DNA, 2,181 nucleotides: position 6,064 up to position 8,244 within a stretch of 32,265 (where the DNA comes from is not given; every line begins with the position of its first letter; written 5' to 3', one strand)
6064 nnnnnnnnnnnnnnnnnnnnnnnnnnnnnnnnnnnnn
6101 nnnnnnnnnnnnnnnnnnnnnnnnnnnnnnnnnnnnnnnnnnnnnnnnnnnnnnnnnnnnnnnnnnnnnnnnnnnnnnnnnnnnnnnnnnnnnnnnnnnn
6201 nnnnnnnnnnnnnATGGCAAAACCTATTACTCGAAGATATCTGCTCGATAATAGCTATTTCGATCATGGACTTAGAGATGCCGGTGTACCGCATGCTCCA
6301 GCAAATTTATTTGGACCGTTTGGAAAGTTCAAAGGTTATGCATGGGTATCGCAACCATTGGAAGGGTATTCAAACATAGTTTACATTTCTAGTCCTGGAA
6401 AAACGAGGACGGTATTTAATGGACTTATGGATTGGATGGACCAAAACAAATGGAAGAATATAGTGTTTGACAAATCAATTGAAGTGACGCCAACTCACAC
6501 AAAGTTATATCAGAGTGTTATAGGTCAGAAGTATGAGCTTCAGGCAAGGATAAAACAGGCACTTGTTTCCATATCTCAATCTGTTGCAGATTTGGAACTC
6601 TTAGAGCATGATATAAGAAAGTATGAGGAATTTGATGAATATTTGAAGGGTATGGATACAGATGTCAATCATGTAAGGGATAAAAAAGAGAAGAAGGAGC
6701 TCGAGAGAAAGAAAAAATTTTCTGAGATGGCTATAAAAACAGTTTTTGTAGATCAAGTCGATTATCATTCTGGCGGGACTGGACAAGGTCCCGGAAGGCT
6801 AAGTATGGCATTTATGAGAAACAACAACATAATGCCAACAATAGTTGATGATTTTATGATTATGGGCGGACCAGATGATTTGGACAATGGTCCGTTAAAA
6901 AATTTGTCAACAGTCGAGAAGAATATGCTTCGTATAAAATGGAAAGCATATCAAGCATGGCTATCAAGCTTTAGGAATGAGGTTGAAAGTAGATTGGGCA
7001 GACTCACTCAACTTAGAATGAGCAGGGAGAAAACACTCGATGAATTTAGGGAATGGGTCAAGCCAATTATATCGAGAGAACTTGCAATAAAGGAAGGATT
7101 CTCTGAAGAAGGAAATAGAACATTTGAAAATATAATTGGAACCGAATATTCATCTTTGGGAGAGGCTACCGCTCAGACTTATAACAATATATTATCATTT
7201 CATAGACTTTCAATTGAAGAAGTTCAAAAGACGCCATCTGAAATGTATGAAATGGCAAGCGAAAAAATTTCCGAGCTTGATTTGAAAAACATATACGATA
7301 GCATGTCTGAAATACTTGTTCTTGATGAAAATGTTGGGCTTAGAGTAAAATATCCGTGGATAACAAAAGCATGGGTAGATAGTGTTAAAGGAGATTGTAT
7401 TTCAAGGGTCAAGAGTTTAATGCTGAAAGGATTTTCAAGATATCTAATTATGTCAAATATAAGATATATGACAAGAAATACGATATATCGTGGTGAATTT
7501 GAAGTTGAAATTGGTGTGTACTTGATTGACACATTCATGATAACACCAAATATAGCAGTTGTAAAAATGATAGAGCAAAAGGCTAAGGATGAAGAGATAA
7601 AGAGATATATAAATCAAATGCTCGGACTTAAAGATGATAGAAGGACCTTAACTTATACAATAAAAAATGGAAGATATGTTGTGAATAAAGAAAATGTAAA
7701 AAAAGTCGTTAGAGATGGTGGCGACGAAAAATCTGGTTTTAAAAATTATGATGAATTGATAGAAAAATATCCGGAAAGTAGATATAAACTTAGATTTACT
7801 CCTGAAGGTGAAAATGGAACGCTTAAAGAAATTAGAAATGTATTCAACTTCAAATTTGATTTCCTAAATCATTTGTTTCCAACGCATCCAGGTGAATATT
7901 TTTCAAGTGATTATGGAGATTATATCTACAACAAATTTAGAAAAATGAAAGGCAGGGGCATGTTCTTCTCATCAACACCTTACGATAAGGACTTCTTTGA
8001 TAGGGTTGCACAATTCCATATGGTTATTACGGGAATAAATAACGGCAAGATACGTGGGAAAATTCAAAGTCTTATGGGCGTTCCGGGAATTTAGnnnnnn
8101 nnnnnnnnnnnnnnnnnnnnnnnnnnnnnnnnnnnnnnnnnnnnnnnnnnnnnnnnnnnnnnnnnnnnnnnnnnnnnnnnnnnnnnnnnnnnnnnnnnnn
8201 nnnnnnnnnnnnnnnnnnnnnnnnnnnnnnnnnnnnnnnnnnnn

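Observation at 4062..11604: Back-to-back operons of orphan proteins between ABCE1 and rps3ae: best candidate for an undescribed system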

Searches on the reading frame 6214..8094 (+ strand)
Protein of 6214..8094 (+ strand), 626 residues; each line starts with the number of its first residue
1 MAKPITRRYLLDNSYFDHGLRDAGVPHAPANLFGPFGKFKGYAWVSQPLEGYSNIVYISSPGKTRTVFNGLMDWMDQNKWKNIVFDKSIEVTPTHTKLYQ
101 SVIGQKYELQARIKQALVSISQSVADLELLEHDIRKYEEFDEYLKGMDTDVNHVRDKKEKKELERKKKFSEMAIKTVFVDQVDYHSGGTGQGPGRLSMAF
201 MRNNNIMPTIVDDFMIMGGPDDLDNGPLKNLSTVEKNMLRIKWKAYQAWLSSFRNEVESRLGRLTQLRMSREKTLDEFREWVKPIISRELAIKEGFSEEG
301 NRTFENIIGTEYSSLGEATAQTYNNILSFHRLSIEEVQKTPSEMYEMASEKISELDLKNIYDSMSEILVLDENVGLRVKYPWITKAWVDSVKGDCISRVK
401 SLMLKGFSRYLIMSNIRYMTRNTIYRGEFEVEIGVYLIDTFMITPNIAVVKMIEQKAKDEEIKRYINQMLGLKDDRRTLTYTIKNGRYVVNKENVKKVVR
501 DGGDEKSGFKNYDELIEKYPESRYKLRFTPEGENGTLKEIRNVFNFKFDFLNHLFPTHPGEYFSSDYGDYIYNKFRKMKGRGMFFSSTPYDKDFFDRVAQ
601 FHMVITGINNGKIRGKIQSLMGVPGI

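Call 4: search_protein_families(library=pfam, proteins=[window:6214-8094:+], max_evalue=0.1)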
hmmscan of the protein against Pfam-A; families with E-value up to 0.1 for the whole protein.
window:6214-8094:+ (626 aa): 4 families
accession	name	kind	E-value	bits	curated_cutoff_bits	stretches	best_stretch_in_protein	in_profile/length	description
PF13525.12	YfiO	-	0.01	16.1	25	1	487-525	88-126/203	Outer membrane lipoprotein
PF13512.12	TPR_18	-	0.043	14.4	21.9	0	493-525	106-138/145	Tetratricopeptide repeat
PF23846.1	Cache_WalK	-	0.088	13.7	27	0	78-120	13-54/92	WalK sensor protein kinase Chache domain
PF06591.16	Phage_T4_Ndd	-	0.095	13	25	0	145-205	72-130/154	T4-like phage nuclear disruption protein (Ndd)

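Call 5: search_protein_families(library=ncbifam, proteins=[window:6214-8094:+], max_evalue=0.1)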
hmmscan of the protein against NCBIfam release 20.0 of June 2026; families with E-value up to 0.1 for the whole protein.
window:6214-8094:+ (626 aa): 2 families
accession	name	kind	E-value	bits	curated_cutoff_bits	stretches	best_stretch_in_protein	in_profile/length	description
TIGR03302.1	OM_YfiO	subfamily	0.019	14.5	81.4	1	490-525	116-151/239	outer membrane protein assembly factor BamD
NF033520.1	transpos_IS982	equivalog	0.047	13.3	130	1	231-285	178-235/243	IS982 family transposase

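Call 7: search_protein_families(library=padloc, proteins=[window:6214-8094:+], max_evalue=0.1)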
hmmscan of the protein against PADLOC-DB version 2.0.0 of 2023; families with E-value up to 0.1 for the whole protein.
window:6214-8094:+ (626 aa): 0 families

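Call 8: search_protein_families(library=phrogs, proteins=[window:6214-8094:+], max_evalue=0.1)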
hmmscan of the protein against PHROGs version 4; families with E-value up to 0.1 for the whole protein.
window:6214-8094:+ (626 aa): 0 families

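Call 10: search_solved_structures(query=window:6214-8094:+, max_evalue=1)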
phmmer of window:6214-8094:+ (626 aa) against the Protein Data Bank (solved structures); distinct sequences matched with E-value up to 1: 0.

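Call 11: find_homologous_proteins(query=window:6214-8094:+)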
Query window:6214-8094:+ (626 aa): 54 proteins with E <= 0.001 among 8000 candidates.
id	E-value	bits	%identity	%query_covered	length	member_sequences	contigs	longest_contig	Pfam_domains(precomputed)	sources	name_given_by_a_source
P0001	0.0e+0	1427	100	100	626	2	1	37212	-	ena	-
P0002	3.5e-283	959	68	100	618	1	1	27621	-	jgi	-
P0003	1.5e-266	904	64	99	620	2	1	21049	-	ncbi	-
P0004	6.7e-253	859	60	99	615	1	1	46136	-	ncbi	-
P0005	2.8e-252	857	60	99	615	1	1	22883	-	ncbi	-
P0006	4.3e-252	856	60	99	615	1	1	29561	-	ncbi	-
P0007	1.5e-251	855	60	99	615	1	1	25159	-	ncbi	-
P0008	1.5e-251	855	60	99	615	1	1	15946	-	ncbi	-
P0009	1.9e-246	838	59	99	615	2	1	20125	-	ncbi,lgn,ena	-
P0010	4.0e-84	302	35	91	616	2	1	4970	-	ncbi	-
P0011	4.0e-81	292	34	98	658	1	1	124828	-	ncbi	-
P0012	2.4e-80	289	35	77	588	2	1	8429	-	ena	-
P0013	2.5e-79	286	34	84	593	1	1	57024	-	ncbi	-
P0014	8.4e-79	284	33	92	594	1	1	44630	-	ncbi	-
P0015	1.5e-78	283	37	72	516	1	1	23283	-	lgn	-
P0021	3.0e-75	272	34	95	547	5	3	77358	-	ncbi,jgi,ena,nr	ncbi:MAG: hypothetical protein J7J92_03815 [Candidatus Aenigmarchaeota archaeon]|nr:hypothetical pro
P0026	1.4e-72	263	37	72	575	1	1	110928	-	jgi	-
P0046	3.8e-61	226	37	69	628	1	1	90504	-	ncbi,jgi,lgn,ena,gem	-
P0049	1.9e-59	220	33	69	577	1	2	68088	-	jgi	jgi:hypothetical protein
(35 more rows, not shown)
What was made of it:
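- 6214..8094 (+): p626: 626-aa orphan. Conserved core is residues ~85-290: a helical hairpin, the Gly-rich loop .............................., and a 60-aa helix of fixed length. This is followed by beta-hairpin/helix domains. 54 homologues (call 11).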

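Call 13: find_encoding_contigs(protein=P0011, flank=10000, max_places=2)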
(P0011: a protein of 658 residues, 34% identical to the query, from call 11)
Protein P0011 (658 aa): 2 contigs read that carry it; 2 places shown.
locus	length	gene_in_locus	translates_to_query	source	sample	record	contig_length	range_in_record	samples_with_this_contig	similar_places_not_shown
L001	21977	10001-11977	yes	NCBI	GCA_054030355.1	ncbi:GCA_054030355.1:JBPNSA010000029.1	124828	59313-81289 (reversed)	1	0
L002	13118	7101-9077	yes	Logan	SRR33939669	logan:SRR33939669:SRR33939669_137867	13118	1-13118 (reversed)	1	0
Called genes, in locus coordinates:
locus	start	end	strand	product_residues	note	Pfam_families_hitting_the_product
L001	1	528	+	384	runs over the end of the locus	PF01751:Toprim (weak), PF13155:Toprim_2 (faint), PF13662:Toprim_4 (weak)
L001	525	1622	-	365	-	PF01546:Peptidase_M20 (weak)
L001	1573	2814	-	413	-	PF12706:Lactamase_B_2, PF23023:Anti-Pycsar_Apyc1 (faint), PF00753:Lactamase_B (faint), PF10996:Beta-Casp, PF07521:RMMBL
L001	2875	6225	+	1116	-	PF07517:SecA_DEAD, PF21090:P-loop_SecA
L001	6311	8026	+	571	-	PF04068:Fer4_RLI, PF12837:Fer4_6 (faint), PF00037:Fer4 (weak), PF13476:AAA_23 (faint), PF00005:ABC_tran, PF02463:SMC_N (faint), PF13304:AAA_21 (faint), PF00005:ABC_tran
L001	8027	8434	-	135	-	-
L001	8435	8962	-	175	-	-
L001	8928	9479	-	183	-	-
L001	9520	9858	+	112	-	-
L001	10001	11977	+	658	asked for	-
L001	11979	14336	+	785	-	-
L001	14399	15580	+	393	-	PF01909:NTP_transf_2, PF18765:Polbeta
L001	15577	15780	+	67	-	-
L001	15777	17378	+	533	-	PF04675:DNA_ligase_A_N, PF01068:DNA_ligase_A_M, PF04679:DNA_ligase_A_C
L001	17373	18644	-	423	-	PF00483:NTP_transferase (weak), PF12804:NTP_transf_3, PF25084:LbH_EIF2B (weak), PF00132:Hexapep, PF14602:Hexapep_2 (faint), PF25087:GMPPB_C (weak), PF00132:Hexapep (weak)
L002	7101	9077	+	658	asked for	-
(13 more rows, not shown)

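Call 14: find_encoding_contigs(protein=P0046, flank=10000, max_places=2)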
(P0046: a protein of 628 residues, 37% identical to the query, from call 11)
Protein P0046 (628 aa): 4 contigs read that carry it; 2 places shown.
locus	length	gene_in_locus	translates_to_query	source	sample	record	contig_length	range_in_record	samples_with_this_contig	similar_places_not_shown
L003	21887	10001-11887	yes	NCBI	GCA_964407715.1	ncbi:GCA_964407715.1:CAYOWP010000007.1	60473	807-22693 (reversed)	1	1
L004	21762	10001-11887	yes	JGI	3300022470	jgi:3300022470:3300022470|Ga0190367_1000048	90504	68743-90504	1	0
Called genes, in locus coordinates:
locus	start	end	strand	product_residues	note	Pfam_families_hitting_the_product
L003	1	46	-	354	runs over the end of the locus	PF05673:DUF815 (faint), PF01637:ATPase_2, PF07693:KAP_NTPase, PF13191:AAA_16 (weak), PF13245:AAA_19 (weak), PF13401:AAA_22, PF00004:AAA, PF22703:Cdc6_lid, +3 more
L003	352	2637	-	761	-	PF00270:DEAD, PF04851:ResIII, PF21210:RNA_helicase_helical, PF00271:Helicase_C, PF02732:ERCC4, PF12826:HHH_2, PF14520:HHH_5, PF00633:HHH (weak), +1 more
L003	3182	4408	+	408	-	PF00587:tRNA-synt_2b, PF03129:HGTP_anticodon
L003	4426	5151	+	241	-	PF01135:PCMT (weak), PF08704:GCD14, PF00398:RrnaAD, PF13649:Methyltransf_25 (weak), PF13847:Methyltransf_31 (weak)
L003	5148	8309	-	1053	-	PF00801:PKD (faint), PF13620:CarboxypepD_reg (faint), PF13860:FlgD_ig (faint), PF18911:PKD_4 (faint)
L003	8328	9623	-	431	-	-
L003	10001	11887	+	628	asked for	-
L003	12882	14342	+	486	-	PF00587:tRNA-synt_2b, PF03129:HGTP_anticodon, PF09180:ProRS-C_1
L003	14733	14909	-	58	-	PF18765:Polbeta (weak), PF01909:NTP_transf_2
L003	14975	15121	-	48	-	-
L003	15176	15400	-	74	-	-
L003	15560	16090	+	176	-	PF01909:NTP_transf_2, PF18765:Polbeta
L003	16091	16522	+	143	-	-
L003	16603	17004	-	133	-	-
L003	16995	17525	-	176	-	PF01909:NTP_transf_2 (weak), PF18765:Polbeta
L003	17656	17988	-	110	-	PF01934:HepT-like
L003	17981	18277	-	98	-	PF01909:NTP_transf_2, PF18765:Polbeta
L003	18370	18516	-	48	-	-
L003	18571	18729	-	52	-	-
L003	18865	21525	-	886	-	PF05124:S_layer_C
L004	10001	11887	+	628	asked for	-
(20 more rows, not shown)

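Call 15: find_encoding_contigs(protein=P0026, flank=10000, max_places=1)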
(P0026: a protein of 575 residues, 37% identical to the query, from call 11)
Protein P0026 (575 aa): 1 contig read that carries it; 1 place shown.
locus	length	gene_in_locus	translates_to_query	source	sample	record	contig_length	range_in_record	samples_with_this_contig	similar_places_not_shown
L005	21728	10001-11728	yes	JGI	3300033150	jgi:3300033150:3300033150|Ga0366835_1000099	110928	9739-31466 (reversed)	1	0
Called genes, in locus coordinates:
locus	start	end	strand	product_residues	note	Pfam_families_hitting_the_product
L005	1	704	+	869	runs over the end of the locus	PF01326:PPDK_N, PF00391:PEP-utilizers, PF02896:PEP-utilizers_C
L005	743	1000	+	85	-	-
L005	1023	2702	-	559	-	PF00750:tRNA-synt_1d, PF05746:DALR_1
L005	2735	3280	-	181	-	-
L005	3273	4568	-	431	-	PF02675:AdoMet_dc, PF01916:DS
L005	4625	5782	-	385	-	PF01926:MMR_HSR1, PF02421:FeoB_N (faint), PF08438:YGR210-like_G4, PF02824:TGS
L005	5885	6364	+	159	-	-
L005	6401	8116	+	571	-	PF04068:Fer4_RLI, PF12837:Fer4_6 (faint), PF13237:Fer4_10 (faint), PF00037:Fer4, PF00005:ABC_tran, PF13304:AAA_21 (faint), PF02463:SMC_N (weak), PF00005:ABC_tran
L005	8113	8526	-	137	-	-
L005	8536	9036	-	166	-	-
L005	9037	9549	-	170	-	-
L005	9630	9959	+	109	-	-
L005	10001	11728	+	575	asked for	-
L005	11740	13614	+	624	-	PF01261:AP_endonuc_2 (faint)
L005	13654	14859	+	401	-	PF01909:NTP_transf_2, PF18765:Polbeta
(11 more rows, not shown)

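Call 16: find_encoding_contigs(protein=P0021, flank=10000, max_places=1)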
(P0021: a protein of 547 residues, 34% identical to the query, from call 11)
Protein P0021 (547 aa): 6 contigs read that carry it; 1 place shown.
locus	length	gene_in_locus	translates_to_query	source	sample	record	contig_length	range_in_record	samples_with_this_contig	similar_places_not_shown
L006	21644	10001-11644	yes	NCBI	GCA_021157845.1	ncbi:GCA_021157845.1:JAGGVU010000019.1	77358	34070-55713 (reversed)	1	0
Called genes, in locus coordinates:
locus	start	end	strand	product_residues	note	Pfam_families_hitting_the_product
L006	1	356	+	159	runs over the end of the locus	-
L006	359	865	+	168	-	PF13847:Methyltransf_31 (weak), PF08241:Methyltransf_11, PF13489:Methyltransf_23, PF13649:Methyltransf_25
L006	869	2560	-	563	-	PF03485:Arg_tRNA_synt_N, PF00750:tRNA-synt_1d, PF01406:tRNA-synt_1e (weak), PF05746:DALR_1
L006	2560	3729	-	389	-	PF01926:MMR_HSR1, PF02421:FeoB_N (faint), PF08438:YGR210-like_G4, PF02824:TGS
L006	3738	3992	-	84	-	-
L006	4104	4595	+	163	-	-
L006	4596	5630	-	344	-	PF04893:Yip1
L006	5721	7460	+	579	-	PF04068:Fer4_RLI, PF13237:Fer4_10 (faint), PF00037:Fer4 (weak), PF00005:ABC_tran, PF02463:SMC_N (weak), PF13304:AAA_21 (faint), PF02463:SMC_N (weak), PF00005:ABC_tran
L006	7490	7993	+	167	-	-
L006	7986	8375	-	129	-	-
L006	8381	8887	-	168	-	-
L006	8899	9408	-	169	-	-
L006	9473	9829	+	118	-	-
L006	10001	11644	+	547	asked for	-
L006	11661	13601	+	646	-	PF01261:AP_endonuc_2 (faint)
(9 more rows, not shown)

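Call 17: find_encoding_contigs(protein=P0049, flank=10000, max_places=1)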
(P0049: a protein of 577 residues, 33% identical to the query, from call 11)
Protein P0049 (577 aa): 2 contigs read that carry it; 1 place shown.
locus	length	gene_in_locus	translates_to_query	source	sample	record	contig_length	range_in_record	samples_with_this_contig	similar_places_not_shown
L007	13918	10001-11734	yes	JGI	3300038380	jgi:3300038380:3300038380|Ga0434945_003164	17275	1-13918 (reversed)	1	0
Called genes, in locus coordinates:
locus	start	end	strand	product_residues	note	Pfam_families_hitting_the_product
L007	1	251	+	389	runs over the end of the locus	-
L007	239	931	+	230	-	PF00483:NTP_transferase, PF01128:IspD (weak), PF12804:NTP_transf_3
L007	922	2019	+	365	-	PF13439:Glyco_transf_4, PF08323:Glyco_transf_5, PF20706:GT4-conflict, PF13579:Glyco_trans_4_4, PF00534:Glycos_transf_1, PF13692:Glyco_trans_1_4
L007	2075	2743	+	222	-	PF00535:Glycos_transf_2, PF10111:Glyco_tranf_2_2 (weak)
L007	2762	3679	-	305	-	PF01066:CDP-OH_P_transf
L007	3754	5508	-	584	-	PF13230:GATase_4 (weak), PF13522:GATase_6, PF13537:GATase_7, PF01380:SIS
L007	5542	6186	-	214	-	PF02540:NAD_synthase, PF00733:Asn_synthase (weak), PF03054:tRNA_Me_trans (weak), PF06508:QueC (faint)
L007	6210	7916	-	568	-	PF04068:Fer4_RLI (faint), PF13237:Fer4_10 (faint), PF14697:Fer4_21 (weak), PF00037:Fer4, PF12797:Fer4_2 (weak), PF12837:Fer4_6, PF00005:ABC_tran, PF00005:ABC_tran, +4 more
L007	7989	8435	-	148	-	-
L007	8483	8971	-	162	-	-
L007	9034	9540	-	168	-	-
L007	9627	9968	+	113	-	-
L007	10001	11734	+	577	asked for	-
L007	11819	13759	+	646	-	-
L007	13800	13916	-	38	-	?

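Call 23: search_solved_structures(query=A2, max_evalue=1, show_alignments=1)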
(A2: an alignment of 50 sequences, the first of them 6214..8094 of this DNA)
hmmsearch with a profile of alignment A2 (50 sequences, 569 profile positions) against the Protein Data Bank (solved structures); distinct sequences matched with E-value up to 1: 0.

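Call 33: predict_structure(alignment_id=A2)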
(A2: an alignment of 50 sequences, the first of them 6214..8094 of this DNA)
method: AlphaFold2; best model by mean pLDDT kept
length: 626 residues; sequences in the alignment: 50
mean_pLDDT: 80.2   pTM: 0.69
mean pLDDT of the five models: 80.2, 78.3, 77.7, 77.0, 76.2
residues with pLDDT >= 90: 216; 70-90: 272; 50-70: 102; < 50: 36
segments of 3 or more residues with pLDDT < 50: 1-3, 335-339, 533-535, 545-562
pLDDT, mean of each block of 10 residues (from residue 1): 62 69 67 79 84 90 93 94 88 76 89 87 87 94 94 92 94 94 86 88 91 92 90 92 94 94 92 85 85 66 54 60 91 57 55 62 86 88 87 89 71 93 82 92 91 91 78 67 83 76 72 84 76 51 47 40 63 82 70 72 87 93 68
secondary structure, 60 per line:
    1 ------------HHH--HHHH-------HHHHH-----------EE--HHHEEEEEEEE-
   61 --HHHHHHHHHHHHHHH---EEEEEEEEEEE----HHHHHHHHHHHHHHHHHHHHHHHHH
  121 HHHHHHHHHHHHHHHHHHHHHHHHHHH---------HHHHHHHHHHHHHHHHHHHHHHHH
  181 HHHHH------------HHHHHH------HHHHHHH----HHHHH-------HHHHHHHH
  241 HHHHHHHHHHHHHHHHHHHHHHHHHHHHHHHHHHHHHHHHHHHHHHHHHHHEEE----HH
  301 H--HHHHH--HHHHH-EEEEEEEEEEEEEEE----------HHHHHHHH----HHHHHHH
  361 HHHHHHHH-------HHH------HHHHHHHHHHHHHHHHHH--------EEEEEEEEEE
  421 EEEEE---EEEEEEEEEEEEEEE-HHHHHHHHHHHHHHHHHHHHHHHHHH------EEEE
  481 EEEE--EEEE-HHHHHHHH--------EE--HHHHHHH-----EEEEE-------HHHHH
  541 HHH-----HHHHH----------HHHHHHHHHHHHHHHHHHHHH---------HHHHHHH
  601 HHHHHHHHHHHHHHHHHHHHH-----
elements in order: H18-21 H29-33 E52-59 H63-77 E81-91 H96-147 H157-185 H198-203 H210-216 H221-225 H233-291 E292-294 H304-308 H311-315 E317-331 H342-349 H354-368 H385-402 E411-425 E429-443 H445-470 E477-484 E487-490 H492-499 H512-518 E524-528 H536-543 H549-553 H564-584 H594-621
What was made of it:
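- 6214..8094 (+): AF2 pLDDT 80, pTM 0.69 (call 33).
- Tried and rejected: Rejected, because the loop follows a long helix and there is no Rossmann-type context (call 33).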

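Call 37: fold_search(model_id=the predicted structure, library=pdb)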
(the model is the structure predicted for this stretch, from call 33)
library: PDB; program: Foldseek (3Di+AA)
matches with E <= 10: 679; with E <= 0.001: 0
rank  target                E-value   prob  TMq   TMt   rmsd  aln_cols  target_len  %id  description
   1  2elb                  1.9e-01  0.18  0.10  0.16  38.4       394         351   10  Crystal Structure of the BAR-PH domain of human APPL1 (released 2007-05-29)
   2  8tv0_A                2.7e-01  0.57  0.14  0.04  25.0       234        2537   12  XptA2 wild type (released 2023-09-27)
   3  6rw6_A                3.7e-01  0.57  0.14  0.04  28.5       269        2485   12  Cryo-EM structure of Photorhabdus luminescens TcdA1 (released 2019-10-23)
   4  9mli_A                3.7e-01  0.41  0.13  0.04  27.4       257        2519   12  Xenorhabdus nematophilus XptA2 RBD C Chimera (released 2025-03-05)
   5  9c4k_B                5.0e-01  0.38  0.14  0.08  26.5       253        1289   13  Yersinia entomophaga holotoxin complex in prepore conformation (released 2025-12-31)
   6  6ewy                  5.2e-01  0.25  0.09  0.24  20.9       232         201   10  RipA Peptidoglycan hydrolase (Rv1477, Mycobacterium tuberculosis) N-terminal domain (released 2018-05-02)
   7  5lki_A                5.5e-01  0.38  0.14  0.07  24.9       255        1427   12  Cryo-EM structure of the Tc toxin TcdA1 in its pore state (released 2016-08-31)
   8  6rwb_A                7.3e-01  0.16  0.11  0.04  29.6       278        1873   10  Cryo-EM structure of Yersinia pseudotuberculosis TcaA-TcaB (released 2019-10-23)
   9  8bsb_B                7.6e-01  0.35  0.11  0.29  11.6       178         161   15  Vc1313-LBD bound to D-lysine (released 2023-06-07)
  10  6sue_A                7.6e-01  0.33  0.14  0.05  24.3       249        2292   12  Structure of Photorhabdus luminescens Tc holotoxin pore, Mutation TccC3-D651A (released 2019-11-06)
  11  6ogd_B                7.6e-01  0.23  0.14  0.09  25.4       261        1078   11  Cryo-EM structure of YenTcA in its prepore state (released 2019-05-08)
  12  7uw5_A                7.6e-01  0.18  0.11  0.10  31.7       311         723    9  EcMscK G924S mutant in a closed conformation (released 2022-11-23)
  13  8i3j                  8.0e-01  0.13  0.09  0.18  17.2       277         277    9  Crystal structure of human inner-arm dynein heavy chain d stalk and microtubule binding domain (released 2023-08-09)
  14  9lah_AA               8.4e-01  0.20  0.11  0.21  16.0       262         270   11  Cryo-EM structure of Shewanella oneidensis MR-1 flagella. (released 2026-01-07)
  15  5ayh                  8.4e-01  0.13  0.11  0.20  15.0       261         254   13  Structure of the entire dynein stalk region (released 2015-12-16)
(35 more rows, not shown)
